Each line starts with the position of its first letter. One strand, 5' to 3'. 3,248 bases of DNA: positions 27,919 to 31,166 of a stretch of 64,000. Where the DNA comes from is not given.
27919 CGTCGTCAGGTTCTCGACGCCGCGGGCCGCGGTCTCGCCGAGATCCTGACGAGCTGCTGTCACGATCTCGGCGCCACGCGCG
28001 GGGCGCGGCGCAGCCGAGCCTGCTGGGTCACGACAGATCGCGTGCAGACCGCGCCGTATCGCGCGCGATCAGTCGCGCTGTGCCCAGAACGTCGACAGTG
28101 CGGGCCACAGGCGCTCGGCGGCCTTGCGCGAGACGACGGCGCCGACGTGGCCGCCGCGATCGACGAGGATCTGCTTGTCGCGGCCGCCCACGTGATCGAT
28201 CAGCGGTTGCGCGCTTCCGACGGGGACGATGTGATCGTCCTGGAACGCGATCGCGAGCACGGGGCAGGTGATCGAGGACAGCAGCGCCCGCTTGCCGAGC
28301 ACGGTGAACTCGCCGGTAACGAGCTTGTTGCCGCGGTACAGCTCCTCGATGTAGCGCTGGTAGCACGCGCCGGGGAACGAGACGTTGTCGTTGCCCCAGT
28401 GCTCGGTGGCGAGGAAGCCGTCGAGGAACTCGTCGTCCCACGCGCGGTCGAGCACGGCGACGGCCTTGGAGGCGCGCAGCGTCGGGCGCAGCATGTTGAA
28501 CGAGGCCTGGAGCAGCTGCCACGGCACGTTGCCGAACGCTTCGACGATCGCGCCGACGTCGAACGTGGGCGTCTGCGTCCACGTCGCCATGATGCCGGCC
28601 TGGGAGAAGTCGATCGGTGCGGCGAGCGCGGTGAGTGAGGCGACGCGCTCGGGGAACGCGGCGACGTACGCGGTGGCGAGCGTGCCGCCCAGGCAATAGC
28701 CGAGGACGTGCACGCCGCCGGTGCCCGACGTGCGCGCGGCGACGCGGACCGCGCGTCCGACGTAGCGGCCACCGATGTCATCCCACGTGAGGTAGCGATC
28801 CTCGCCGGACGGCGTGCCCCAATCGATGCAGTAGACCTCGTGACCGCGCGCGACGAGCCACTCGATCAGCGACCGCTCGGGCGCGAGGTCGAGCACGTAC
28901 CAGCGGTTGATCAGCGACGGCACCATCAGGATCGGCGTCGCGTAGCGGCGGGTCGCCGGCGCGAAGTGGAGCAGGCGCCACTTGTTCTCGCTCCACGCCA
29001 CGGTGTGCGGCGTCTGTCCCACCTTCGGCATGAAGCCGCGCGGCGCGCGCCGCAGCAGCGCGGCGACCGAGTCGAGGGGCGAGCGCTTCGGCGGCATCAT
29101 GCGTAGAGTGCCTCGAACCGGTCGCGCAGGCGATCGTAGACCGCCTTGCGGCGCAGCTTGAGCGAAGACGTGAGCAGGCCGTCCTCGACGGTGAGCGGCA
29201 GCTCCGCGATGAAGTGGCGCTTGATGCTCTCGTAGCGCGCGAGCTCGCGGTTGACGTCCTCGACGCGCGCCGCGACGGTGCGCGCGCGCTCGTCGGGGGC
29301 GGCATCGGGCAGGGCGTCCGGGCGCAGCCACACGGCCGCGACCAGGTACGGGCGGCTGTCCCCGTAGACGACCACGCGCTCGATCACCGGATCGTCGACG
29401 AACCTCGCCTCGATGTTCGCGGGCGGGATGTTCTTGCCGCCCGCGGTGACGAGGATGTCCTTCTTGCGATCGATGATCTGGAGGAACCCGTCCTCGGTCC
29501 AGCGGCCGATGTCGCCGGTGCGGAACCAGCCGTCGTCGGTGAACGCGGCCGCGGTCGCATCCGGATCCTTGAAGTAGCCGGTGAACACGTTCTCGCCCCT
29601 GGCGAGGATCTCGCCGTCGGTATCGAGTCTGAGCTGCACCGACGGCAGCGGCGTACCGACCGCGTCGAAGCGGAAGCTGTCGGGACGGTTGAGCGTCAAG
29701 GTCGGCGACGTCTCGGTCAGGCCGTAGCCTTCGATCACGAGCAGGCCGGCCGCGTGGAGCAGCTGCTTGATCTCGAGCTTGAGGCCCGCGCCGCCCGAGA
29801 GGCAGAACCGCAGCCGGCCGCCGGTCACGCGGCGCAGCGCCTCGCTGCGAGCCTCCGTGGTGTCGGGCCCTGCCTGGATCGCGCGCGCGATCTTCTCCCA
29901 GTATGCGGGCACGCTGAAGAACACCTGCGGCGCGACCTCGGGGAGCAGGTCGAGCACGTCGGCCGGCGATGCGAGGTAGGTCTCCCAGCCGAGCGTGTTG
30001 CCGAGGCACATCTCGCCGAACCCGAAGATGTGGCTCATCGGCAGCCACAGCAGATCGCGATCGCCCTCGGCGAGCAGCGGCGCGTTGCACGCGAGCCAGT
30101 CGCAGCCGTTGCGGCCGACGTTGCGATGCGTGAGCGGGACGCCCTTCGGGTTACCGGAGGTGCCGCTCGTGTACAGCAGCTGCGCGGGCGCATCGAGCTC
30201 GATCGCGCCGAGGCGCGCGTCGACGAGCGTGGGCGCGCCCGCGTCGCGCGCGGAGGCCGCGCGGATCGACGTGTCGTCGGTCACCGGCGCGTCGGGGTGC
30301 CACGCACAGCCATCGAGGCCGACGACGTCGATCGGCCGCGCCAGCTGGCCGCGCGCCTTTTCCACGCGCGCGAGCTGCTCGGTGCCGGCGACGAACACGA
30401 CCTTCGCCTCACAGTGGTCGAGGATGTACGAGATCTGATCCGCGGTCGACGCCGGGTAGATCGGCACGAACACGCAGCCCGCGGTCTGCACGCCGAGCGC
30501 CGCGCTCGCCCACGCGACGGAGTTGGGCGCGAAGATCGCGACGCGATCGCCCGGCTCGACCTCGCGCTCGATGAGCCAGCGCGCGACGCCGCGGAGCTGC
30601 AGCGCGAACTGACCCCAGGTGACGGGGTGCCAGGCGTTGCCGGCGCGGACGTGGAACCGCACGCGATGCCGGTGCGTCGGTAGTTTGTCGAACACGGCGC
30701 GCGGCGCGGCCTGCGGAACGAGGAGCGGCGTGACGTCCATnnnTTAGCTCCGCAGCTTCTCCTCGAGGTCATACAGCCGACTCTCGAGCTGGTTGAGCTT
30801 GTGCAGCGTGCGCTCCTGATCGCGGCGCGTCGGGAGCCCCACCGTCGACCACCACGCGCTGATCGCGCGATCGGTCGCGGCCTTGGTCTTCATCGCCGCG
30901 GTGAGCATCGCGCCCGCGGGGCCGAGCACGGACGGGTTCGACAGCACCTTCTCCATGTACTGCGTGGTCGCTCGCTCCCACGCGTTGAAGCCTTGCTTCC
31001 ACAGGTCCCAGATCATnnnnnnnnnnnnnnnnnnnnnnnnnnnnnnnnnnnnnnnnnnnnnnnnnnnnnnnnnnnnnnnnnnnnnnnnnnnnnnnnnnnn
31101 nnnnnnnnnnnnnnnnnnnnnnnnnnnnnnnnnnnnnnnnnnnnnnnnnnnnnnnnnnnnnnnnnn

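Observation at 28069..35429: Six-gene overlapping operon fusing PHA synthesis to envelope lipoproteins and an outer-membrane barrel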

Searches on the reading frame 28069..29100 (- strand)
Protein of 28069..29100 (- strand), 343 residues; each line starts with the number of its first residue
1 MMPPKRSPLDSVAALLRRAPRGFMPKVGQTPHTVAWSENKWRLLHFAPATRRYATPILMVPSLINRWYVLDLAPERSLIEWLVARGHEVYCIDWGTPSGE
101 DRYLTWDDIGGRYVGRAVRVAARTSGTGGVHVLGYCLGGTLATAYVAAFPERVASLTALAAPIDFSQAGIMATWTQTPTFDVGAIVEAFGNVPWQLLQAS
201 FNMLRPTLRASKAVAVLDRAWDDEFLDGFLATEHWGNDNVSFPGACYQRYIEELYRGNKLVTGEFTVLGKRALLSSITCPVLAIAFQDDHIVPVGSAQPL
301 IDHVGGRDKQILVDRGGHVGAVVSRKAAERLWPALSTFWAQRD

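Call 6: search_protein_families(library=pfam, proteins=[window:28069-29100:-], max_evalue=0.01)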
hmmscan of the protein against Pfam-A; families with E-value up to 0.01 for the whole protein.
window:28069-29100:- (343 aa): 6 families
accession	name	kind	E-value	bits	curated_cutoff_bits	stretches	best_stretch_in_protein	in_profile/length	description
PF00561.26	Abhydrolase_1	-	7.1e-14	52.5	25.8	1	56-318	2-238/245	alpha/beta hydrolase fold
PF07167.19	PhaC_N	-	6.2e-11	42.7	23.7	1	27-82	117-173/173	Poly-beta-hydroxybutyrate polymerase (PhaC) N-terminus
PF12697.13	Abhydrolase_6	-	3.9e-09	37.9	26.3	1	80-319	21-205/217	Alpha/beta hydrolase family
PF12146.15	Hydrolase_4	-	6.4e-05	22.8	27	0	78-163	23-110/239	Serine aminopeptidase, S33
PF11339.14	DUF3141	-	0.00063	18.9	29.7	1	200-311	220-331/582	Protein of unknown function (DUF3141)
PF01738.24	DLH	-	0.0017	18.4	21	0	122-153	89-121/217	Dienelactone hydrolase family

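Call 7: search_protein_families(library=ncbifam, proteins=[window:28069-29100:-], max_evalue=0.01)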
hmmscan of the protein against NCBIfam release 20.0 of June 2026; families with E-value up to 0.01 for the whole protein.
window:28069-29100:- (343 aa): 12 families
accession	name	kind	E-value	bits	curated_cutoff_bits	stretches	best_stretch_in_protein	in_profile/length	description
TIGR01836.1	PHA_synth_III_C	subfamily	4.9e-78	262.6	365.3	1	25-338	32-346/350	class III poly(R)-hydroxyalkanoic acid synthase subunit PhaC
TIGR01838.1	PHA_synth_I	subfamily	1.1e-53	182.5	622.65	1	27-328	160-464/532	class I poly(R)-hydroxyalkanoic acid synthase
TIGR01839.1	PHA_synth_II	subfamily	1e-18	66.8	855.4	2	30-149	190-309/560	class II poly(R)-hydroxyalkanoic acid synthase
NF005898.0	PRK07868.1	equivalog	2.7e-18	65.1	925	1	29-338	37-357/994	acyl-CoA synthetase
NF051488.1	bifunc_PcaDC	exception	5.9e-07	28.9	390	1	117-168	67-118/375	bifunctional 3-oxoadipate enol-lactonase/4-carboxymuconolactone decarboxylase PcaDC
TIGR01738.1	bioH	equivalog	1e-05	25.3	206.95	0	131-167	68-104/245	pimeloyl-ACP methyl ester esterase BioH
TIGR03611.1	RutD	equivalog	7.9e-05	22.1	238.5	1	272-327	192-246/258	pyrimidine utilization protein D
NF011457.0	PRK14875.1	equivalog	0.00019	20.5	307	0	127-160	197-230/372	acetoin dehydrogenase dihydrolipoyllysine-residue acetyltransferase subunit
TIGR02427.1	protocat_pcaD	equivalog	0.00036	20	255.85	0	274-327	189-241/251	3-oxoadipate enol-lactonase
NF050089.1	i_nPHAscl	equivalog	0.00066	18.8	300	0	274-320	226-272/288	intracellular short-chain-length polyhydroxyalkanoate depolymerase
NF053684.1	esterase_mleBCA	exception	0.0014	17.8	570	0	130-163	96-129/281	BCA family alpha/beta fold macrolide esterase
NF052610.1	macro_16_ester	equivalog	0.0064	15.9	420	0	130-161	96-127/281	alpha/beta fold macrolide esterase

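Call 16: search_solved_structures(query=window:28069-29100:-, max_evalue=0.001, show_alignments=1)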
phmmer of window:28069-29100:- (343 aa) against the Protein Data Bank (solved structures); distinct sequences matched with E-value up to 0.001: 9.
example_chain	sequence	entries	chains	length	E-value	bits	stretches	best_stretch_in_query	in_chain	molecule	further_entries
9knj_A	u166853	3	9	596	2.4e-38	135.4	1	29-330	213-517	PHA synthase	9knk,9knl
5hz2_A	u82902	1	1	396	9.9e-36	126.8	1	30-328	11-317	Poly-beta-hydroxybutyrate polymerase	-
5t6o_A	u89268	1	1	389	1.9e-34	122.6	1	29-328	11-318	Poly-beta-hydroxybuterate polymerase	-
5xav_A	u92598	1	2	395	5.2e-23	84.9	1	30-324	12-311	Intracellular polyhydroxyalkanoate synthase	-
6k3c_A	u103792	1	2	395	2.6e-22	82.6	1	30-324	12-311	Intracellular polyhydroxyalkanoate synthase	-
5xks_A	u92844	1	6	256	5.8e-05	25.6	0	274-312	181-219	Thermostable monoacylglycerol lipase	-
7e0n_A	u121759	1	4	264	0.00054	22.4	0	262-321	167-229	Thermostable monoacylglycerol lipase,Lipase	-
4fbl_A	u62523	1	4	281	0.00086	21.7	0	272-322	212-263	LipS lipolytic enzyme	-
4fbm_A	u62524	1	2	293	0.00097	21.6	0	272-322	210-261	LipS lipolytic enzyme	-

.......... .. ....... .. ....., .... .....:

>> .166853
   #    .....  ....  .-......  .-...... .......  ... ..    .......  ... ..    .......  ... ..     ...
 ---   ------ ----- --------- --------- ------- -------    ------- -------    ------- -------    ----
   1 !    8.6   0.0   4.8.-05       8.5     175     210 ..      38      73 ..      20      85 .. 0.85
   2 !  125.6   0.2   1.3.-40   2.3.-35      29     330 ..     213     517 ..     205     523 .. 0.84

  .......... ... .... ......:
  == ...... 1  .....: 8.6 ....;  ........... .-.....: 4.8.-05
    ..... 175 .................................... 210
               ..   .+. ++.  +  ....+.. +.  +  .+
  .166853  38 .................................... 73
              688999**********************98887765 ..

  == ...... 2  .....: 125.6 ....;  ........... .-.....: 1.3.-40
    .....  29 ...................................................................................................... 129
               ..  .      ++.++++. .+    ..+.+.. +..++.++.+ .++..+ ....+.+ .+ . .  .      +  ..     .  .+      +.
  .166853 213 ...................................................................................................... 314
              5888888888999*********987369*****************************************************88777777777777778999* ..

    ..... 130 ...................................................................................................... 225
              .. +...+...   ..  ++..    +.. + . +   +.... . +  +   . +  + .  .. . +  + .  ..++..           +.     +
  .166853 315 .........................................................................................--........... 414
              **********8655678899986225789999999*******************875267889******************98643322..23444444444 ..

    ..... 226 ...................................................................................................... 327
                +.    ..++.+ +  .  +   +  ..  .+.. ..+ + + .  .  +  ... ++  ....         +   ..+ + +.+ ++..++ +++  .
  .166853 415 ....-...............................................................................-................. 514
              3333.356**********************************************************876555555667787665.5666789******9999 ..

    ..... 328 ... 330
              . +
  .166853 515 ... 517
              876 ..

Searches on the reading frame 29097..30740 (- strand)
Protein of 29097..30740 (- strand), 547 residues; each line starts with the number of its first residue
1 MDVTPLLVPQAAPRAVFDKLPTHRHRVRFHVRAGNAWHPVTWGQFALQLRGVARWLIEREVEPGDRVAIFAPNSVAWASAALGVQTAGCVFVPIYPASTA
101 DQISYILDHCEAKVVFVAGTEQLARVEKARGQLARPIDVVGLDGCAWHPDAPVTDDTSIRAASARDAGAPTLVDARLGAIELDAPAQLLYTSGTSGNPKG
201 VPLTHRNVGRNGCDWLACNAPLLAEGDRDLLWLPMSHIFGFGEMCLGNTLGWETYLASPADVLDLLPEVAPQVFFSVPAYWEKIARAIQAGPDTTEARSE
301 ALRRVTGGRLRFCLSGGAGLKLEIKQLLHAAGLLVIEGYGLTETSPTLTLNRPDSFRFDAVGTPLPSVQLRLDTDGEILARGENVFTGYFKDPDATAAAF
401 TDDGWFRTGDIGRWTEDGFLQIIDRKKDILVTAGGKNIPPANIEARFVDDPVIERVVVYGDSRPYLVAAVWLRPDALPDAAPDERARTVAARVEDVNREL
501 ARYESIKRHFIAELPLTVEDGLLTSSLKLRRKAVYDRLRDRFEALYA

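Call 6: search_protein_families(library=pfam, proteins=[window:29097-30740:-], max_evalue=0.01)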
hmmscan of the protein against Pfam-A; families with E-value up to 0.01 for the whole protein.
window:29097-30740:- (547 aa): 3 families
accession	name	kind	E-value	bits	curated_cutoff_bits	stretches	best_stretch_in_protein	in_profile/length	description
PF00501.34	AMP-binding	-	1.3e-69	235.3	29.9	1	32-390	16-384/384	AMP-binding enzyme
PF23562.2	AMP-binding_C_3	-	9.7e-12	45.8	20.8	1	428-547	2-121/124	AMP-binding enzyme C-terminal domain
PF12706.13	Lactamase_B_2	-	0.006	16.7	27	0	94-153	110-173/200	Beta-lactamase superfamily domain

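Call 7: search_protein_families(library=ncbifam, proteins=[window:29097-30740:-], max_evalue=0.01)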
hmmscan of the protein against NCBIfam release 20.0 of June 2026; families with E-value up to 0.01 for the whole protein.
window:29097-30740:- (547 aa): 104 families (the best 25 are shown)
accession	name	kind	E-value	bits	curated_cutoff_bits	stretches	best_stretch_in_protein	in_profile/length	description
NF038343.1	ligase_FadD11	exception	2e-68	231.3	950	2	304-547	323-582/585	fatty acid--CoA ligase FadD11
NF004837.0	PRK06187.1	subfamily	2.5e-67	227.3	476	1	36-476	33-475/531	long-chain-fatty-acid--CoA ligase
NF005801.1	PRK07656.1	equivalog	2.1e-65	221.3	657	1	40-460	27-436/500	FadD3 family acyl-CoA ligase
NF004114.0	PRK05605.1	equivalog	9.9e-54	182.6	766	2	179-509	217-546/575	long-chain-fatty-acid--CoA ligase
NF041592.1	carboxyl_red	equivalog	2.3e-53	181.2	1300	1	25-547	63-620/1160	carboxylic acid reductase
NF005702.0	PRK07514.1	subfamily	1.5e-49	168.7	558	1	16-515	9-484/506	malonyl-CoA synthase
NF006182.0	PRK08316.1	subfamily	6.8e-49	166.7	663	1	39-525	36-511/523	fatty acyl-CoA synthetase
NF052269.1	Staph_lig_FadD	equivalog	3.1e-47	161.1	650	2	179-464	146-430/499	long-chain-fatty-acid--CoA ligase FadD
NF009232.0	PRK12582.1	subfamily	3.5e-47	161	777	1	26-547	65-614/624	acyl-CoA synthetase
NF005857.1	PRK07786.1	exception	4.4e-46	157.4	733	1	38-462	33-448/513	fatty-acid--CoA ligase FadD5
NF005858.0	PRK07787.1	subfamily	3.6e-45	154.3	575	1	49-463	32-410/471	acyl-CoA synthetase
NF009233.0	PRK12583.1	subfamily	1e-44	152.9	832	2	173-463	191-486/558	fatty acid CoA ligase family protein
TIGR01923.1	menE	equivalog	1.2e-44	153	330.15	1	41-460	1-381/442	o-succinylbenzoate--CoA ligase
NF006181.0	PRK08314.1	subfamily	9.4e-43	146.3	705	1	39-464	49-489/563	long-chain-fatty-acid--CoA ligase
NF006572.0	PRK09088.1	equivalog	1.4e-42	146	696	2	176-460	133-421/491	acyl-CoA synthetase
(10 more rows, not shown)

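Call 42: search_solved_structures(query=window:29097-30740:-, max_evalue=1e-20)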
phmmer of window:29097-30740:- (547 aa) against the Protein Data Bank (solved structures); distinct sequences matched with E-value up to 1e-20: 44.
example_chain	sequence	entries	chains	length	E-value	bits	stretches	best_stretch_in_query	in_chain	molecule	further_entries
5mso_A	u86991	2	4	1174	5.1e-37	131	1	40-546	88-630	Carboxylic acid reductase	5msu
6oz1_A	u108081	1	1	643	1.2e-35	126.5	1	53-547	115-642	Oxidoreductase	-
8wev_A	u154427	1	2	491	1.2e-35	126.4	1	180-464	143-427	Feruloyl-CoA Synthetase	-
8weu_A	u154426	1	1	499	1.4e-35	126.2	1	180-464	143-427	Fatty-acyl-CoA synthase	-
5msc_A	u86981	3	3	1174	2.7e-35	125.3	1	58-546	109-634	Carboxylic acid reductase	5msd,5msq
4gxq_A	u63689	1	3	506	4.6e-34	121.3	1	16-479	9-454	Malonyl CoA synthetase, Benzoate-CoA ligase Chimeric protein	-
8r2q_A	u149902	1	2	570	7.3e-34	120.6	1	39-530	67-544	Probable fatty-acid-CoA ligase FadD5 (Fatty-acid-CoA synthetase) (Fatty-acid-CoA synthase)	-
4gxr_A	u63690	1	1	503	1.3e-33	119.8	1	16-458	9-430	Malonyl CoA synthetase, Benzoate-CoA ligase Chimeric protein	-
4fuq_A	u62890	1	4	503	1.4e-33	119.6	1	16-458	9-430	Malonyl CoA synthetase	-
4fut_A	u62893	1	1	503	2e-33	119.1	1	16-458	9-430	Malonyl CoA synthetase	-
3r44_A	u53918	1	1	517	7.6e-33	117.2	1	53-471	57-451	fatty acyl CoA synthetase FADD13 (FATTY-ACYL-CoA SYNTHETASE)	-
8r2r_A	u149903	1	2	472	2.1e-32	115.8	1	39-449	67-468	Probable fatty-acid-CoA ligase FadD5 (Fatty-acid-CoA synthetase) (Fatty-acid-CoA synthase)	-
3nyq_A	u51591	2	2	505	4e-32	114.9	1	184-498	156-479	Malonyl-CoA Ligase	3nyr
5msp_A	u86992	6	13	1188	6.3e-32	114.2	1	183-547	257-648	Thioester reductase domain-containing protein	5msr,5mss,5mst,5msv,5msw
6mfy_A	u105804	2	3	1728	5e-31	111.2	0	40-510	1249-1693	Linear gramicidin synthase subunit A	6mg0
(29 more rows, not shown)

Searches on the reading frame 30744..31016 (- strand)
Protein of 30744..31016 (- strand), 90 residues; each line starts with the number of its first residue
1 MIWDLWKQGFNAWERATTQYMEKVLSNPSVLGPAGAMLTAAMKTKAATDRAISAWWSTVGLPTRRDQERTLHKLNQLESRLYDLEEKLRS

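Call 6: search_protein_families(library=pfam, proteins=[window:30744-31016:-], max_evalue=0.01)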
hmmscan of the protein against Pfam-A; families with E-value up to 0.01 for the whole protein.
window:30744-31016:- (90 aa): 1 family
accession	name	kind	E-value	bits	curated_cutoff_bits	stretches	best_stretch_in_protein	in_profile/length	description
PF09712.15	PHA_synth_III_E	-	1.5e-05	24.9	25.7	1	6-81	232-307/311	Poly(R)-hydroxyalkanoic acid synthase subunit (PHA_synth_III_E)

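Call 7: search_protein_families(library=ncbifam, proteins=[window:30744-31016:-], max_evalue=0.01)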
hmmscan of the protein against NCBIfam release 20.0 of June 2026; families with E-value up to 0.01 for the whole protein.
window:30744-31016:- (90 aa): 1 family
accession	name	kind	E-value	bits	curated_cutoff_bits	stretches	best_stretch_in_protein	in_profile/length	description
TIGR01834.1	PHA_synth_III_E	subfamily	2.1e-05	24.2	154.95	1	6-89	234-317/324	class III poly(R)-hydroxyalkanoic acid synthase subunit PhaE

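Call 75: search_solved_structures(query=window:30747-31016:-, max_evalue=10)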
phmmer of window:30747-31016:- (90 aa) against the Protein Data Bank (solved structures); distinct sequences matched with E-value up to 10: 3.
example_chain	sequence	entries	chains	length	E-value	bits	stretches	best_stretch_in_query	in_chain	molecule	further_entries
3lt6_A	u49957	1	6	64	0.74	13.3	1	62-88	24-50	Adhesin yadA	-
3lt7_A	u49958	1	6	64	1.4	12.4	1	62-88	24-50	Adhesin yadA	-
7ktr_E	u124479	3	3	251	2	11.9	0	18-45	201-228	Transcription initiation factor TFIID subunit 9B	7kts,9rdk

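Call 79: search_protein_families(library=pfam, alignment_id=A3, max_evalue=0.01)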
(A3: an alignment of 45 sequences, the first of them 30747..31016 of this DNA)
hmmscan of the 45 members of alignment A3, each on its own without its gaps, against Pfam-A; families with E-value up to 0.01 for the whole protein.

A. member 1, window:30747-31016:- (90 aa): 1 family
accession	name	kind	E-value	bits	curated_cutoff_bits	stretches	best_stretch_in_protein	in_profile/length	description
PF09712.15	PHA_synth_III_E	-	1.5e-05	24.9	25.7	1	6-81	232-307/311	Poly(R)-hydroxyalkanoic acid synthase subunit (PHA_synth_III_E)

B. families by the number of members that match (of 45 scanned): 2 families
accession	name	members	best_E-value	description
PF09712.15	PHA_synth_III_E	32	5.6e-08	Poly(R)-hydroxyalkanoic acid synthase subunit (PHA_synth_III_E)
PF22675.2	KH-I_KHDC4-BBP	1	0.0055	KHDC4/BBP-like, KH-domain type I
